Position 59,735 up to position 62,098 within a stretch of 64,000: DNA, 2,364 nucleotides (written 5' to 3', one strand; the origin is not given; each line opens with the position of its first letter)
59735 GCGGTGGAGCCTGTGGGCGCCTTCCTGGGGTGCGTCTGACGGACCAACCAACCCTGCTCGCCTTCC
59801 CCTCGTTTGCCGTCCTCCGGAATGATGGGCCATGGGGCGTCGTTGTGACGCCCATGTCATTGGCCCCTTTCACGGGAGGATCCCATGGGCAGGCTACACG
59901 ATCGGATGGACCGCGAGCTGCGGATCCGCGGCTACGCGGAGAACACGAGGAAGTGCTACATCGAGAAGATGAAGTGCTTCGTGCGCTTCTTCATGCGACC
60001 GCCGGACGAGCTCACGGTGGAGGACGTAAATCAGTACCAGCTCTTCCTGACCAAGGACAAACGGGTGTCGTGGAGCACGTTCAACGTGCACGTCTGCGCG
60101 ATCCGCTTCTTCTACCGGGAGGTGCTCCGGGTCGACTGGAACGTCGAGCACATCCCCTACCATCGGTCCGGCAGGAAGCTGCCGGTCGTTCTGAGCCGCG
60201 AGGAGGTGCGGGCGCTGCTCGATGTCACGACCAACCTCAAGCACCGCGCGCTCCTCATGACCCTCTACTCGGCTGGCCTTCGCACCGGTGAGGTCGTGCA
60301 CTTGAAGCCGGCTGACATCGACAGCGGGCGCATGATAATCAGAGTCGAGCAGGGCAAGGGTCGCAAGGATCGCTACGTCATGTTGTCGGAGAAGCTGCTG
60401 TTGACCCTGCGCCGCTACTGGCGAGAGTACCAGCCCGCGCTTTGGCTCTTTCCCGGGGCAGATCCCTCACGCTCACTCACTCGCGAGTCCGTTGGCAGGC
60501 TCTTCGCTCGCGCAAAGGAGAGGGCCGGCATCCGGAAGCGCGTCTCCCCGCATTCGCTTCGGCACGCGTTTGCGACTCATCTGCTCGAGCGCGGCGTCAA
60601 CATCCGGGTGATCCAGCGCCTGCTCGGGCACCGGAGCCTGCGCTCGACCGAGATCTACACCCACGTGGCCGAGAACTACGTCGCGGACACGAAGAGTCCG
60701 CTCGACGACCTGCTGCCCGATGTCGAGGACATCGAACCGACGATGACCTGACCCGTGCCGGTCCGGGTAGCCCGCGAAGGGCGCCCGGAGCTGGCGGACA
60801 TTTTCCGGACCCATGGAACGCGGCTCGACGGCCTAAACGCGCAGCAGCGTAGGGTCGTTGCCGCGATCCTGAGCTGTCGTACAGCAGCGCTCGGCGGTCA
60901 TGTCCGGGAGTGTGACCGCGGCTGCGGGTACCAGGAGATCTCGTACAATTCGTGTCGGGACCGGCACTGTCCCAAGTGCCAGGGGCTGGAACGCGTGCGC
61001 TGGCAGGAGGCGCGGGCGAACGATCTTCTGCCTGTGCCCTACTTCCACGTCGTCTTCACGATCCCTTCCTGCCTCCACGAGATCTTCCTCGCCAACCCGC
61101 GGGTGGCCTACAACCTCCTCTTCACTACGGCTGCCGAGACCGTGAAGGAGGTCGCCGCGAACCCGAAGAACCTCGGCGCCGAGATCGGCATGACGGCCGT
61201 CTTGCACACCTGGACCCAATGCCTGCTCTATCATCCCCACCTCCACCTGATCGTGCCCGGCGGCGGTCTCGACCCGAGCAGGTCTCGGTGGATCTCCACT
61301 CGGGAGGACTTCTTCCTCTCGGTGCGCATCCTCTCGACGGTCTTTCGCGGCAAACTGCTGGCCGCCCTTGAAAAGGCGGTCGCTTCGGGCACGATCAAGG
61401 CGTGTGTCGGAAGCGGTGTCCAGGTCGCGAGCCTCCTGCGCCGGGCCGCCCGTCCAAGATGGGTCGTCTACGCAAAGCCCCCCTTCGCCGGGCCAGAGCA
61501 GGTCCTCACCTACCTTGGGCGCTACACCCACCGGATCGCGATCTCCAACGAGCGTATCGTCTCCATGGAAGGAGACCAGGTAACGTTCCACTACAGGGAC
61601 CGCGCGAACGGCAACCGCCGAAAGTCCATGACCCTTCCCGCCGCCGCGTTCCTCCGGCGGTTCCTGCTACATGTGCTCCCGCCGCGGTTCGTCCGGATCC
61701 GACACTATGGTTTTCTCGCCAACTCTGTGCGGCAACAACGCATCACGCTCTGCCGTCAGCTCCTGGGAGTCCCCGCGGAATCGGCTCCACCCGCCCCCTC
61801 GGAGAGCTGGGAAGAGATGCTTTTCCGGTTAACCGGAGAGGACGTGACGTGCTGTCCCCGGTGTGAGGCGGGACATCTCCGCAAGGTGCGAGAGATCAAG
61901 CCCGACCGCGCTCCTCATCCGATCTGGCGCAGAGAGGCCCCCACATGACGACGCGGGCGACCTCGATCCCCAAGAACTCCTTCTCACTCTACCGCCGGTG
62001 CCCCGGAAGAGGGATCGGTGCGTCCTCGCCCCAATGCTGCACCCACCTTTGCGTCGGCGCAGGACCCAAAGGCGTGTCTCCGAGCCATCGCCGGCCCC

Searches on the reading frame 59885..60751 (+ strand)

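Call 51: search_protein_families(library=pfam, proteins=[window:59885-60751:+])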
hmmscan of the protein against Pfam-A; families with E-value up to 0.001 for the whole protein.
window:59885-60751:+ (288 aa): 2 families
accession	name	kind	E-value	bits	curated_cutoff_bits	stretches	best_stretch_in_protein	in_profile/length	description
PF00589.27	Phage_integrase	-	3.7e-41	141.2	27.1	1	103-263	3-170/172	Phage integrase family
PF13495.12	Phage_int_SAM_4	-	4.9e-23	81.8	27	1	4-86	1-84/85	Phage integrase, N-terminal SAM-like domain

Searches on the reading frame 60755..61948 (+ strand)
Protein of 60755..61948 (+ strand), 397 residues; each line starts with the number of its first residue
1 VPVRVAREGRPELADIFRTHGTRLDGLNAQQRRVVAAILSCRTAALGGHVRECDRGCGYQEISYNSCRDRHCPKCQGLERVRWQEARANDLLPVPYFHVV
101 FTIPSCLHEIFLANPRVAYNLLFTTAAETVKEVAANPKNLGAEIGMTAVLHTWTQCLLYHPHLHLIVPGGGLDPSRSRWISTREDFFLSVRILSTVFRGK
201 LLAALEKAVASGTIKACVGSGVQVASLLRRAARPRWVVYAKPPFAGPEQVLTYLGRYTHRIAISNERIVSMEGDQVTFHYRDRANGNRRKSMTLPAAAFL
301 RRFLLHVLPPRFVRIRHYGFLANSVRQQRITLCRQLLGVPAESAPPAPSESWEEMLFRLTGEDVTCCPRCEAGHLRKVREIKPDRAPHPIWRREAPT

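Call 51: search_protein_families(library=pfam, proteins=[window:60755-61948:+])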
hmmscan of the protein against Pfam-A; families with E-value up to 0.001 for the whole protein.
window:60755-61948:+ (397 aa): 2 families
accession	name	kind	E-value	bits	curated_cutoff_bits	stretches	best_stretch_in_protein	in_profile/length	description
PF04986.18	Y2_Tnp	-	9e-62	208.8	20.9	1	145-326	1-180/183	Putative transposase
PF14319.11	Zn_Tnp_IS91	-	3.7e-29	101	26.3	1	25-103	13-90/90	Transposase zinc-binding domain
